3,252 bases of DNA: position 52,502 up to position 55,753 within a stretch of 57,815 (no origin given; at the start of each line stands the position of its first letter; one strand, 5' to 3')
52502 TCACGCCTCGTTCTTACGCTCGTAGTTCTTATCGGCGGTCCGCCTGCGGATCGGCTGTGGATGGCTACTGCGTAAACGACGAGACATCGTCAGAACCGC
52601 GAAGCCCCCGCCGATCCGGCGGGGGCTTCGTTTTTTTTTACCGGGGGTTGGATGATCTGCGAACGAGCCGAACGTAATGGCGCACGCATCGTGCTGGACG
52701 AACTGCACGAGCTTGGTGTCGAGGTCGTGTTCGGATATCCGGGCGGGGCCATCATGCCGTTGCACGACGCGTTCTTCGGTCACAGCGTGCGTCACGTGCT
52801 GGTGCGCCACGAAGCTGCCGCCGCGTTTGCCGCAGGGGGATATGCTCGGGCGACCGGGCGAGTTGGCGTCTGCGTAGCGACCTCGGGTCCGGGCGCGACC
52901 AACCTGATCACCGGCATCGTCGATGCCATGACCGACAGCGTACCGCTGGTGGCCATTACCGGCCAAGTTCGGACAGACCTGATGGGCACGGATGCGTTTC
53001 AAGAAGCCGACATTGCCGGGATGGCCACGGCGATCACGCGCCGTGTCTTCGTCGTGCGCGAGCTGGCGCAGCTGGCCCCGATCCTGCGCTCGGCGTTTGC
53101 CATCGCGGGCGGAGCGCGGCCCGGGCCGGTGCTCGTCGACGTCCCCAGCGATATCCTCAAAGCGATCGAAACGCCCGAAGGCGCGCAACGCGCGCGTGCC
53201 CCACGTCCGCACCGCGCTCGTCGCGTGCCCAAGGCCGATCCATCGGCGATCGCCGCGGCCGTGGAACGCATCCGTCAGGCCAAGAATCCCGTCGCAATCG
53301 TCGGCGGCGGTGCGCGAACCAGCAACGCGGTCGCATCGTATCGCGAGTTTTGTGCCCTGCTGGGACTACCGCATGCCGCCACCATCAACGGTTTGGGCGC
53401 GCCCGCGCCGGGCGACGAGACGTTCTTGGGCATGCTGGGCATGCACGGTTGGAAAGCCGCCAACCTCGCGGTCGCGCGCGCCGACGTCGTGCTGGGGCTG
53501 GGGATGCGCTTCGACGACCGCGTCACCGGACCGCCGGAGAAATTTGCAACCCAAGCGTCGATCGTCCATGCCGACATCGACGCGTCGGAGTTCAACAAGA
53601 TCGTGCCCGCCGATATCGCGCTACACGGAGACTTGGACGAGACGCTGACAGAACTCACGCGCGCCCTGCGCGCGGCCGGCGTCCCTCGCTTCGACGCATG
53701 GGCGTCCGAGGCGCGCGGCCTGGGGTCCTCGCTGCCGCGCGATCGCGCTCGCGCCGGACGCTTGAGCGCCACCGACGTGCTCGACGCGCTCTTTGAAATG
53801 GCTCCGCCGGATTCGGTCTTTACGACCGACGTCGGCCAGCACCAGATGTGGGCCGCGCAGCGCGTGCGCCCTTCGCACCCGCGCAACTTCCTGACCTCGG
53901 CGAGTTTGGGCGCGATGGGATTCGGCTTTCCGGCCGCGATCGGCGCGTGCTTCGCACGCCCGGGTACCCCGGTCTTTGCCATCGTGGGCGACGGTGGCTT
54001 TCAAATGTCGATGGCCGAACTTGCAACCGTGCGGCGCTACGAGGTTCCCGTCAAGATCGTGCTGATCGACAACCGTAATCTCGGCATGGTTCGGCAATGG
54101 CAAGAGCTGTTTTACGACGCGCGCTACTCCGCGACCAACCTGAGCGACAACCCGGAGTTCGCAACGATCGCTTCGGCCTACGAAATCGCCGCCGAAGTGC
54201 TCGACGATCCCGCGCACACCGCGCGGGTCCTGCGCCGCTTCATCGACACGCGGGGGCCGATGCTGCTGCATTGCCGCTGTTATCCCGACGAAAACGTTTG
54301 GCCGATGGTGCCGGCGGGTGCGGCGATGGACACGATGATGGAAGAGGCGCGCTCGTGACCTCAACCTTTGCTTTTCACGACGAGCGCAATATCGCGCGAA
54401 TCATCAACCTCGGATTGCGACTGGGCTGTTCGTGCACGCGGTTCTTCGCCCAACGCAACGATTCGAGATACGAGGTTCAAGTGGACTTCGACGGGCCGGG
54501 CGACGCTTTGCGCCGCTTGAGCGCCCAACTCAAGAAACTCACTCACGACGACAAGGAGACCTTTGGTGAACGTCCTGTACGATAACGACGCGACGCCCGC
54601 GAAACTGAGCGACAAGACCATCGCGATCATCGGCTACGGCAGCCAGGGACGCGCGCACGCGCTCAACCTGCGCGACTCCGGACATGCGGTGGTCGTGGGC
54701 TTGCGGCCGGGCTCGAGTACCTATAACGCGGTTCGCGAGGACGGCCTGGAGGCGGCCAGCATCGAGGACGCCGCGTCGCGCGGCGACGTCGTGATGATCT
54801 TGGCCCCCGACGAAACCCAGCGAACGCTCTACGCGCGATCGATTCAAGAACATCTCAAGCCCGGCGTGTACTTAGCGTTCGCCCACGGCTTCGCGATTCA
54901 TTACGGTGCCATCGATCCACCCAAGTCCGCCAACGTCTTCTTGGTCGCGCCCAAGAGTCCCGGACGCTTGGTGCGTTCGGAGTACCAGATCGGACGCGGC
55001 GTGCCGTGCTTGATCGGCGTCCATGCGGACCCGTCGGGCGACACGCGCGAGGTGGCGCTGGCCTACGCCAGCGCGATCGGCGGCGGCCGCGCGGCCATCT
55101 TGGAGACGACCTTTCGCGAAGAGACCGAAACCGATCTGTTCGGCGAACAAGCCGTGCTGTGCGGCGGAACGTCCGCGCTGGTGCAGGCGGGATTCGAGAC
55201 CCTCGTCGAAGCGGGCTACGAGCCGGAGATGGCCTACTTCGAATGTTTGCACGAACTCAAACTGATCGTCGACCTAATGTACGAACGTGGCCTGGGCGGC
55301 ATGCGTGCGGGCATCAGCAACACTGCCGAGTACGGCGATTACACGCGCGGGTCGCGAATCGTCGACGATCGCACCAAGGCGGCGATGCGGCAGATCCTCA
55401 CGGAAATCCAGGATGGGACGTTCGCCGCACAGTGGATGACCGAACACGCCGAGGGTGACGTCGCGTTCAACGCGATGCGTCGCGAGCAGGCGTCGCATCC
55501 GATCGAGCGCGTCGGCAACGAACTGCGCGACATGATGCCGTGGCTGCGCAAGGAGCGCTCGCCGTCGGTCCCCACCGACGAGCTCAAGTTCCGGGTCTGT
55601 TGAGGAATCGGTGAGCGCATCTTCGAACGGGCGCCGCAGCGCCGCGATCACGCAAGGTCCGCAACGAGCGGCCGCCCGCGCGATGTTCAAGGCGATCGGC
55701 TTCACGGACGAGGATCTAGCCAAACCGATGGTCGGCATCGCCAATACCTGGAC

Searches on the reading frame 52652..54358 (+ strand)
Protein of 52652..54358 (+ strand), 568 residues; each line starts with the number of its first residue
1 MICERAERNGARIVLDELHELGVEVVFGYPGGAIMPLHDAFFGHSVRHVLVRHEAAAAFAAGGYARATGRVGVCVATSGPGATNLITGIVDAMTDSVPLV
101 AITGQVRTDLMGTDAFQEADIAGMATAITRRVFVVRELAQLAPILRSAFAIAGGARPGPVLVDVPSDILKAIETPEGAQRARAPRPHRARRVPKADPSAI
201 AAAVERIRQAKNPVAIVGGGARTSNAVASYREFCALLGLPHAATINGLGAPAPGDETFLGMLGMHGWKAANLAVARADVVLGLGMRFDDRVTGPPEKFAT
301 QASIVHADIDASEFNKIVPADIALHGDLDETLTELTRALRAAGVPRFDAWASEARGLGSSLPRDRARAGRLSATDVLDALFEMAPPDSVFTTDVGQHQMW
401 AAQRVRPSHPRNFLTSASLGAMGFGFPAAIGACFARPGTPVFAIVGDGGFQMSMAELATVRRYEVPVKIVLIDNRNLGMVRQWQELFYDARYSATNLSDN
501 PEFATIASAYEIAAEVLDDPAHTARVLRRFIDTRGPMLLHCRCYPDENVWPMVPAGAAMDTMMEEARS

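Call 9: search_protein_families(library=ncbifam, proteins=[window:52652-54358:+])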
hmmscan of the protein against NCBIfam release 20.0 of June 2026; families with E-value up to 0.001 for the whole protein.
window:52652-54358:+ (568 aa): 54 families (the best 25 are shown)
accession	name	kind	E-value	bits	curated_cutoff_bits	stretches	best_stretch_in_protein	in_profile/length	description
NF006524.0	PRK08978.1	equivalog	1.8e-204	680.1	738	1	9-566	2-547/548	acetolactate synthase 2 catalytic subunit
TIGR00118.1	acolac_lg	equivalog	4.1e-180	599.9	538.35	1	9-565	2-556/557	biosynthetic-type acetolactate synthase large subunit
NF005860.0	PRK07789.1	equivalog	1.1e-168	562.4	881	1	7-563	33-598/615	acetolactate synthase large subunit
NF004919.0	PRK06276.1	equivalog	1.7e-167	558.2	866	1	9-567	2-561/582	acetolactate synthase large subunit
NF004710.0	PRK06048.1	equivalog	8.3e-165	549.4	976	1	8-565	8-559/561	acetolactate synthase large subunit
NF005651.0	PRK07418.1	subfamily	6e-164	546.6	942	1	6-563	17-579/617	acetolactate synthase large subunit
NF005824.0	PRK07710.1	equivalog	2e-161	538.2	976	1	6-563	15-568/573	acetolactate synthase large subunit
NF005228.0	PRK06725.1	equivalog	7.6e-159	529.5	991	1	7-563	15-565/571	acetolactate synthase large subunit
NF006016.1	PRK08155.1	equivalog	6.4e-156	520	870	1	9-564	4-553/554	acetolactate synthase large subunit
NF006581.0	PRK09107.1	equivalog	1.4e-155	519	974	1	7-563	10-573/595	acetolactate synthase 3 large subunit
NF005584.0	PRK07282.1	equivalog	5.2e-155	517.2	970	1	7-563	9-560/566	acetolactate synthase large subunit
NF006319.0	PRK08527.1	equivalog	3.4e-151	504.5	905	1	9-565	5-560/565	acetolactate synthase large subunit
NF005409.0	PRK06965.1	equivalog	5.6e-144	480.7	1035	1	5-563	18-581/587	acetolactate synthase 3 catalytic subunit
NF005058.0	PRK06466.1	equivalog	1.4e-139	466.3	951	1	9-562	5-566/574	acetolactate synthase 3 large subunit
NF006525.0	PRK08979.1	equivalog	8.2e-132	440.5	1084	1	9-563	5-565/572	acetolactate synthase 3 large subunit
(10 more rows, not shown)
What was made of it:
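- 52652..54358 (+): ilvB/ilvG-type acetolactate synthase large subunit, the first gene of the controlled operon. TIGR00118 scores 599.9 against a cutoff of 538 (call 9).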

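Call 24: find_homologous_proteins(query=window:52652-54358:+, max_evalue=1e-100)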
Query window:52652-54358:+ (568 aa): 7995 proteins with E <= 1e-100 among 8000 candidates; the best 120 are listed.
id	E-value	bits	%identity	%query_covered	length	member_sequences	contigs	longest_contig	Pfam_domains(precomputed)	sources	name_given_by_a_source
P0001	0.0e+0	1263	100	100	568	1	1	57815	PF02775.27,PF02776.24,PF00205.29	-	-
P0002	0.0e+0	1052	82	99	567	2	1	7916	PF02775.27,PF02776.24,PF00205.29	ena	-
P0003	4.0e-251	853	70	100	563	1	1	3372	PF02775.27,PF02776.24,PF00205.29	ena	-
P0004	4.4e-251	852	69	100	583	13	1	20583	PF02775.27,PF02776.24,PF00205.29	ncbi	ncbi:MAG: biosynthetic-type acetolactate synthase large subunit [Vulcanimicrobiaceae bacterium]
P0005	1.1e-244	831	68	100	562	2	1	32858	PF02775.27,PF02776.24,PF00205.29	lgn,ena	-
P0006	3.3e-242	823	67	99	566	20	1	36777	PF02775.27,PF02776.24,PF00205.29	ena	-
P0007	1.8e-241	821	67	98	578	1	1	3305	PF02775.27,PF02776.24,PF00205.29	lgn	-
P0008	1.7e-237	808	65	100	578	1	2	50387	PF02775.27,PF02776.24,PF00205.29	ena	-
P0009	8.7e-235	799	64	98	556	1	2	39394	PF02775.27,PF02776.24,PF00205.29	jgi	jgi:acetolactate synthase-1/2/3 large subunit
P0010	1.7e-234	798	65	98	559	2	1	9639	PF02775.27,PF02776.24,PF00205.29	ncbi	ncbi:MAG: biosynthetic-type acetolactate synthase large subunit [Vulcanimicrobiaceae bacterium]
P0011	3.8e-233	793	65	98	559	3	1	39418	PF02775.27,PF02776.24,PF00205.29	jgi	jgi:acetolactate synthase-1/2/3 large subunit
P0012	6.6e-232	789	65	99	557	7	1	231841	PF02775.27,PF02776.24,PF00205.29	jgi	jgi:acetolactate synthase-1/2/3 large subunit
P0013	1.3e-231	788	65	98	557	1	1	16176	PF02775.27,PF02776.24,PF00205.29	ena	-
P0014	5.3e-231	786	64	98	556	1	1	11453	PF02775.27,PF02776.24,PF00205.29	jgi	jgi:acetolactate synthase-1/2/3 large subunit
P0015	6.7e-231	786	65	98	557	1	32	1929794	PF02775.27,PF02776.24,PF00205.29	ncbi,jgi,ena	jgi:acetolactate synthase-1/2/3 large subunit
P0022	1.7e-229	781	63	99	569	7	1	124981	PF02775.27,PF02776.24,PF00205.29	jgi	jgi:acetolactate synthase-1/2/3 large subunit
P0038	2.2e-228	777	64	98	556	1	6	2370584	PF02775.27,PF02776.24,PF00205.29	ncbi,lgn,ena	-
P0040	2.8e-228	777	62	98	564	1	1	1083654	PF02775.27,PF02776.24,PF00205.29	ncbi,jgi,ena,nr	ncbi:MAG TPA: biosynthetic-type acetolactate synthase large subunit [Candidatus Sulfotelmatobacter s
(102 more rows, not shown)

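Call 25: find_encoding_contigs(protein=P0002, flank=3000, max_places=3)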
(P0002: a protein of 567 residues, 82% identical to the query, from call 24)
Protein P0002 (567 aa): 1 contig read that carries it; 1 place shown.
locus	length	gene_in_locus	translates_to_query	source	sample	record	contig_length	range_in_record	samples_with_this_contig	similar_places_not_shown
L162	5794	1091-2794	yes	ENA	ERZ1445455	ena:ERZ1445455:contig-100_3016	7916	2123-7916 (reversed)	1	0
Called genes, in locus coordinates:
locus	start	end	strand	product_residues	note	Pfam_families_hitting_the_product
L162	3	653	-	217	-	?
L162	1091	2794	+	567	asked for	PF02776:TPP_enzyme_N, PF00205:TPP_enzyme_M, PF02775:TPP_enzyme_C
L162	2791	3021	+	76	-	-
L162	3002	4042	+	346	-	PF02826:2-Hacid_dh_C, PF03446:NAD_binding_2 (weak), PF03807:F420_oxidored, PF07991:KARI_N, PF01450:KARI_C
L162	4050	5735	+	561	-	PF00920:ILVD_EDD_N, PF24877:ILV_EDD_C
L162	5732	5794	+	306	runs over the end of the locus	PF01063:Aminotran_4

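Call 26: find_encoding_contigs(protein=P0004, flank=3000, max_places=3)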
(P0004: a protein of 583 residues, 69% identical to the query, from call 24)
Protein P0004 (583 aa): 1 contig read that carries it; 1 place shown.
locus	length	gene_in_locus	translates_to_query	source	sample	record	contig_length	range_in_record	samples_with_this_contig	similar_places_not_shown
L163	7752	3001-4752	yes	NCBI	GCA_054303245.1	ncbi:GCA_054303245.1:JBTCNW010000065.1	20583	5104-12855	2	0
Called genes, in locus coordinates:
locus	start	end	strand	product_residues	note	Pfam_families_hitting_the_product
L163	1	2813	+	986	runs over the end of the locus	PF03704:BTAD, PF25872:HTH_77, PF13424:TPR_12 (weak)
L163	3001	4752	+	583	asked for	PF02776:TPP_enzyme_N, PF00205:TPP_enzyme_M, PF02775:TPP_enzyme_C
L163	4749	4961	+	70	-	-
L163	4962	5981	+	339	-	PF02826:2-Hacid_dh_C, PF03446:NAD_binding_2 (weak), PF03807:F420_oxidored, PF07991:KARI_N, PF01450:KARI_C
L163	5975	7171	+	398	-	PF00291:PALP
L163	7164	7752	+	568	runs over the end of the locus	PF00920:ILVD_EDD_N, PF24877:ILV_EDD_C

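Call 27: find_encoding_contigs(protein=P0005, flank=3000, max_places=3)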
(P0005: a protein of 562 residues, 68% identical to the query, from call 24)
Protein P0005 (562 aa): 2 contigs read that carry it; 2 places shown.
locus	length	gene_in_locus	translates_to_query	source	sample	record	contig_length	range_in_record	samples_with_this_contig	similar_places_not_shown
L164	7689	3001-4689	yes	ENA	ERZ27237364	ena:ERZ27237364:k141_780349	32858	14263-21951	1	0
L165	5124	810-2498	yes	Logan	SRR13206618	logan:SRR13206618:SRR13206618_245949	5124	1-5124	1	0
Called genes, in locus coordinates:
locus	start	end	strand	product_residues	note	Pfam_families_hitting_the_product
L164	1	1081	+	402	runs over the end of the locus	PF00291:PALP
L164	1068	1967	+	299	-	PF00288:GHMP_kinases_N, PF08544:GHMP_kinases_C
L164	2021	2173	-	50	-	-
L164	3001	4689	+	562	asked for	PF02776:TPP_enzyme_N, PF00205:TPP_enzyme_M, PF02775:TPP_enzyme_C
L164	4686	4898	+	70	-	-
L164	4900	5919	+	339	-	PF00670:AdoHcyase_NAD (faint), PF02826:2-Hacid_dh_C, PF10727:Rossmann-like (faint), PF03446:NAD_binding_2 (weak), PF03807:F420_oxidored (faint), PF07991:KARI_N, PF01450:KARI_C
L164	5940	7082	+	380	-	PF00291:PALP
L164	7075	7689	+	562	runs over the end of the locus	PF00920:ILVD_EDD_N, PF24877:ILV_EDD_C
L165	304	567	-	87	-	-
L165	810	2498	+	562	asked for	PF02776:TPP_enzyme_N, PF00205:TPP_enzyme_M, PF02775:TPP_enzyme_C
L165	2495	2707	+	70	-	-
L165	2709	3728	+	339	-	PF00670:AdoHcyase_NAD (faint), PF02826:2-Hacid_dh_C, PF10727:Rossmann-like (faint), PF03446:NAD_binding_2 (weak), PF03807:F420_oxidored (faint), PF07991:KARI_N, PF01450:KARI_C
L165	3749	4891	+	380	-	PF00291:PALP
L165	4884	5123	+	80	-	?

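Call 28: find_encoding_contigs(protein=P0006, flank=3000, max_places=3)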
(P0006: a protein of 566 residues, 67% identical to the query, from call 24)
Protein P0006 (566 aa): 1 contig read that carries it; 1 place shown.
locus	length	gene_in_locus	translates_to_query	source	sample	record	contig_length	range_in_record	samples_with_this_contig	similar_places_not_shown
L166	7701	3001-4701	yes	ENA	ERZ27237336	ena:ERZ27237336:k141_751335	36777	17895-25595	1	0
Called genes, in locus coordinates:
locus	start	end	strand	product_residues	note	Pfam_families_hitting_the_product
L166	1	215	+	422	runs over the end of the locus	PF00291:PALP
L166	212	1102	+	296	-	PF00288:GHMP_kinases_N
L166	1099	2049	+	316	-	PF03447:NAD_binding_3, PF00742:Homoserine_dh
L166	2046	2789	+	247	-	PF00696:AA_kinase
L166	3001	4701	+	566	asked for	PF02776:TPP_enzyme_N, PF00205:TPP_enzyme_M, PF02775:TPP_enzyme_C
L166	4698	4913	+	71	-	-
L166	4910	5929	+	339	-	PF02826:2-Hacid_dh_C, PF03446:NAD_binding_2, PF03807:F420_oxidored, PF07991:KARI_N, PF01450:KARI_C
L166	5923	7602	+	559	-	PF00920:ILVD_EDD_N, PF24877:ILV_EDD_C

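Call 31: find_encoding_contigs(protein=P0008, flank=1500, max_places=3)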
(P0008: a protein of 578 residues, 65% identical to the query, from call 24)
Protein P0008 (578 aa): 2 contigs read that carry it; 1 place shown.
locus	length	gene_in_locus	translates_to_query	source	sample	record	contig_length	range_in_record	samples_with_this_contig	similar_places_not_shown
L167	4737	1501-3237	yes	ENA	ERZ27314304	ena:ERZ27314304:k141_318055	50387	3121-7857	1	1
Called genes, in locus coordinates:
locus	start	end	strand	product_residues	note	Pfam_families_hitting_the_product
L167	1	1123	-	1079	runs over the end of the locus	PF00512:HisKA, PF02518:HATPase_c, PF00072:Response_reg, PF08448:PAS_4 (weak), PF08447:PAS_3 (weak), PF07228:SpoIIE, PF13581:HATPase_c_2, PF02518:HATPase_c (weak)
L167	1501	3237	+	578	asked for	PF02776:TPP_enzyme_N, PF00205:TPP_enzyme_M, PF02775:TPP_enzyme_C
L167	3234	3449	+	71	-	-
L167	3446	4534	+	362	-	PF02826:2-Hacid_dh_C, PF03446:NAD_binding_2 (weak), PF07991:KARI_N, PF01450:KARI_C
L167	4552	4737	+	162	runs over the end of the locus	-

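Call 32: find_encoding_contigs(protein=P0015, flank=1500, max_places=4)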
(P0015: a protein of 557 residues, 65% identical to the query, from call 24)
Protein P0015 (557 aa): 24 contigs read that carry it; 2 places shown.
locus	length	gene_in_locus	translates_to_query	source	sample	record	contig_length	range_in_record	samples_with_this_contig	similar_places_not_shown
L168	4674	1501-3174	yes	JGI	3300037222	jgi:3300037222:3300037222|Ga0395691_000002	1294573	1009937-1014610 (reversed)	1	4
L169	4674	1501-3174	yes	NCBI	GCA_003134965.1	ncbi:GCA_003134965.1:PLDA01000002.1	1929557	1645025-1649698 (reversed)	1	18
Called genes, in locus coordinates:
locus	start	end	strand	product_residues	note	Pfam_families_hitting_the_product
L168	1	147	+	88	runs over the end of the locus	-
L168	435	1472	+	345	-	PF02826:2-Hacid_dh_C (weak), PF03446:NAD_binding_2 (weak), PF03807:F420_oxidored (weak), PF07991:KARI_N, PF01450:KARI_C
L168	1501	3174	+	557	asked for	PF02776:TPP_enzyme_N, PF00205:TPP_enzyme_M, PF02775:TPP_enzyme_C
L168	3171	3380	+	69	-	-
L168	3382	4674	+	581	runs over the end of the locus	PF00682:HMGL-like, PF22615:IPMS_D2, PF08502:LeuA_dimer (weak)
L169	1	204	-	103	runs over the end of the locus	-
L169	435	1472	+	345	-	PF02826:2-Hacid_dh_C (weak), PF03446:NAD_binding_2 (weak), PF03807:F420_oxidored (weak), PF07991:KARI_N, PF01450:KARI_C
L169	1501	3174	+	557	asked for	PF02776:TPP_enzyme_N, PF00205:TPP_enzyme_M, PF02775:TPP_enzyme_C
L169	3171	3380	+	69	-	-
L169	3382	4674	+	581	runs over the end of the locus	PF00682:HMGL-like, PF22615:IPMS_D2, PF08502:LeuA_dimer (weak)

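Call 33: find_encoding_contigs(protein=P0022, flank=1500, max_places=3)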
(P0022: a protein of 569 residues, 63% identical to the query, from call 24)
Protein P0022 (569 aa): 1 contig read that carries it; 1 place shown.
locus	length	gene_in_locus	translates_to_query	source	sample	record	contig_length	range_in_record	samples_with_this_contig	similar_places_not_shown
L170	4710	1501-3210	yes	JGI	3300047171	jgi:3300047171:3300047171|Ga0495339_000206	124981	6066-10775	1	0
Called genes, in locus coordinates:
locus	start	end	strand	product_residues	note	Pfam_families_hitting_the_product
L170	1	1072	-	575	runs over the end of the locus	PF00682:HMGL-like, PF22615:IPMS_D2, PF08502:LeuA_dimer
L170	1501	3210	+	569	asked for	PF02776:TPP_enzyme_N, PF00205:TPP_enzyme_M, PF02775:TPP_enzyme_C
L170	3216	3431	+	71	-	-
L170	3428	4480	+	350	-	PF02826:2-Hacid_dh_C, PF03446:NAD_binding_2, PF03807:F420_oxidored (weak), PF07991:KARI_N, PF01450:KARI_C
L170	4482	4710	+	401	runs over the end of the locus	PF00083:Sugar_tr (weak), PF07690:MFS_1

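Call 34: find_encoding_contigs(protein=P0003, flank=1500, max_places=3)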
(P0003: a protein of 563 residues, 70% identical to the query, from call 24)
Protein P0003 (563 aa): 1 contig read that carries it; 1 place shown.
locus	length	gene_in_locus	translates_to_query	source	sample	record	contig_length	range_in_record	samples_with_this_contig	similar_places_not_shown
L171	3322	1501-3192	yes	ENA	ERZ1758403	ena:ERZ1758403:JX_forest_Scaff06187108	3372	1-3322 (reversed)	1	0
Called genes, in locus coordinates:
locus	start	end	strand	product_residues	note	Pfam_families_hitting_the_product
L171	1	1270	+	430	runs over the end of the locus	PF00696:AA_kinase (faint), PF13840:ACT_7, PF22468:ACT_9, PF00486:Trans_reg_C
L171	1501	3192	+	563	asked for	PF02776:TPP_enzyme_N, PF00205:TPP_enzyme_M, PF02775:TPP_enzyme_C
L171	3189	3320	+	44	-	?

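Call 74: find_encoding_contigs(protein=P0038, flank=1200, max_places=3)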
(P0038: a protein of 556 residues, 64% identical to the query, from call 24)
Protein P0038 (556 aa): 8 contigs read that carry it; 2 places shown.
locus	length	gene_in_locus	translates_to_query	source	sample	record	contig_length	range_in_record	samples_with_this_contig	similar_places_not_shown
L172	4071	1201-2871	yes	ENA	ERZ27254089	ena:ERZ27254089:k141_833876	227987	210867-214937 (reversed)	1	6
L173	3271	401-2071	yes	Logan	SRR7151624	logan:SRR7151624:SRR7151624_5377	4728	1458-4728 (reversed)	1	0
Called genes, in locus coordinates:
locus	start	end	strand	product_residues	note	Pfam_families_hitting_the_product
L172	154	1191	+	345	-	PF02826:2-Hacid_dh_C (weak), PF03446:NAD_binding_2 (weak), PF03807:F420_oxidored (weak), PF07991:KARI_N, PF01450:KARI_C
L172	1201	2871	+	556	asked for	PF02776:TPP_enzyme_N, PF00205:TPP_enzyme_M, PF02775:TPP_enzyme_C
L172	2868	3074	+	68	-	-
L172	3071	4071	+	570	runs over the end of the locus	PF00682:HMGL-like, PF22615:IPMS_D2, PF08502:LeuA_dimer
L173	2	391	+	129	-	?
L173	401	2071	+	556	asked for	PF02776:TPP_enzyme_N, PF00205:TPP_enzyme_M, PF02775:TPP_enzyme_C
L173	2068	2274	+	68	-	-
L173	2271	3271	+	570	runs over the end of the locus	PF00682:HMGL-like, PF22615:IPMS_D2, PF08502:LeuA_dimer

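Call 75: find_encoding_contigs(protein=P0040, flank=1200, max_places=2)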
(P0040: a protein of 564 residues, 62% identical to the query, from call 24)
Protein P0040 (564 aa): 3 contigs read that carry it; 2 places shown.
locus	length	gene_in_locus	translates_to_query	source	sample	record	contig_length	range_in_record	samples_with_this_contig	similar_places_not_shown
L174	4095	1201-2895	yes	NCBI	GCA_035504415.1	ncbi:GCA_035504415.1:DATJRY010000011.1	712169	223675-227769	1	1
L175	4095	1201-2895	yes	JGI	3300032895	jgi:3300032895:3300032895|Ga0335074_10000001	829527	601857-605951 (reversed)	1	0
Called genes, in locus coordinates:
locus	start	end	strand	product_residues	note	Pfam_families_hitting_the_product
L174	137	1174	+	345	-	PF02826:2-Hacid_dh_C (weak), PF03446:NAD_binding_2 (weak), PF03807:F420_oxidored (weak), PF07991:KARI_N, PF01450:KARI_C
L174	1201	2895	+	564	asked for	PF02776:TPP_enzyme_N, PF00205:TPP_enzyme_M, PF02775:TPP_enzyme_C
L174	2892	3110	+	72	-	-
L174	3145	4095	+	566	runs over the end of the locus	PF00682:HMGL-like, PF22615:IPMS_D2, PF08502:LeuA_dimer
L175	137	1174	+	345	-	PF02826:2-Hacid_dh_C (weak), PF03446:NAD_binding_2 (weak), PF03807:F420_oxidored (weak), PF07991:KARI_N, PF01450:KARI_C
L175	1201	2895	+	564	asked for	PF02776:TPP_enzyme_N, PF00205:TPP_enzyme_M, PF02775:TPP_enzyme_C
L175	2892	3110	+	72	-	-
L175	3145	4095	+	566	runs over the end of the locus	PF00682:HMGL-like, PF22615:IPMS_D2, PF08502:LeuA_dimer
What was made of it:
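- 54355..54585 (+): 76-aa ORF overlapping the ilvB stop codon. Probably an IlvM-like small (ACT) subunit. A 68-76-aa ORF sits in the same place in every relative (calls 25-28, 31-33, 74, 75).
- On 2-isopropylmalate synthase (LeuA), for the 384-aa gene: The long LeuA of relatives L168, L170, L172 and L174 does carry IPMS_D2 and LeuA_dimer (calls 32, 33, 74, 75).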

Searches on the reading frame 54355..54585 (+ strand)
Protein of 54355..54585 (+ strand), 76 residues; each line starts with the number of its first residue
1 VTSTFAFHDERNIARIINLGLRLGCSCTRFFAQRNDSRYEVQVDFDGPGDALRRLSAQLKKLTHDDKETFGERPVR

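Call 56: search_protein_families(library=ncbifam, proteins=[window:54355-54585:+], max_evalue=1)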
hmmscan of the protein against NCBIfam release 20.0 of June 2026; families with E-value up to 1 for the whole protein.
window:54355-54585:+ (76 aa): 0 families

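Call 57: search_protein_families(library=pfam, proteins=[window:54355-54585:+], max_evalue=1)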
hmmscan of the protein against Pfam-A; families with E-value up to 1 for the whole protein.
window:54355-54585:+ (76 aa): 1 family
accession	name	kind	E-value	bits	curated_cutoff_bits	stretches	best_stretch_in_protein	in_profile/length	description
PF13710.12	ACT_5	-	0.053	13.8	27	1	16-63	9-57/62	ACT domain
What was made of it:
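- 54355..54585 (+): The only family match is a weak ACT_5 hit, E 0.053, below cutoff (call 57).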

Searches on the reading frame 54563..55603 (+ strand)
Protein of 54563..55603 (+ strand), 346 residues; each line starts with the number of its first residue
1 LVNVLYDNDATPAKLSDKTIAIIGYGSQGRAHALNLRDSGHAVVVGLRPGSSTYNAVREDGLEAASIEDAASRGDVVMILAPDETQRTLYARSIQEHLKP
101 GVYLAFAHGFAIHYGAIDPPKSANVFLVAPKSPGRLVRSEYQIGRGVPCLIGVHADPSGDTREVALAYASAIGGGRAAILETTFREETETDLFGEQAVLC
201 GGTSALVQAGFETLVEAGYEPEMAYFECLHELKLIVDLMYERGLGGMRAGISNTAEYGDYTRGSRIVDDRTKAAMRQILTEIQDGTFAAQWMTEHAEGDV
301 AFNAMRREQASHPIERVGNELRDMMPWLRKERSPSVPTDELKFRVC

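Call 9: search_protein_families(library=ncbifam, proteins=[window:54563-55603:+])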
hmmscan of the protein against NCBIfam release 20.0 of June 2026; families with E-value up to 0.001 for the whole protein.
window:54563-55603:+ (346 aa): 9 families
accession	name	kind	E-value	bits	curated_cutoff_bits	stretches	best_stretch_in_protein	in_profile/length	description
NF004017.0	PRK05479.1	equivalog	3.9e-157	522.3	336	1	1-332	1-332/337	ketol-acid reductoisomerase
NF009940.0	PRK13403.1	equivalog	1.2e-127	425.4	406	1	4-330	3-328/335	ketol-acid reductoisomerase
TIGR00465.1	ilvC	equivalog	1.1e-126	422.1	226.15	1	15-328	1-313/314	ketol-acid reductoisomerase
NF003557.0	PRK05225.1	equivalog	6.8e-57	193.1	713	2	14-202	34-228/491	ketol-acid reductoisomerase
NF006409.0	PRK08655.1-3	equivalog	1.3e-05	24.9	310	1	19-100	2-83/290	prephenate dehydrogenase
NF004005.0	PRK05476.2-3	equivalog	0.00026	19.9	275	1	11-110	202-297/418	adenosylhomocysteinase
TIGR00936.1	ahcY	equivalog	0.00033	19.6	497.6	1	10-79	198-266/416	adenosylhomocysteinase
TIGR00745.1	apbA_panE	subfamily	0.00047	19.5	141.35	0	19-70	1-50/305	2-dehydropantoate 2-reductase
NF008592.0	PRK11559.1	equivalog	0.00096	18.5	397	0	19-86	4-71/296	2-hydroxy-3-oxopropionate reductase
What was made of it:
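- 54563..55603 (+): ilvC, ketol-acid reductoisomerase. NF004017 scores 522 bits against a cutoff of 336 (call 9).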
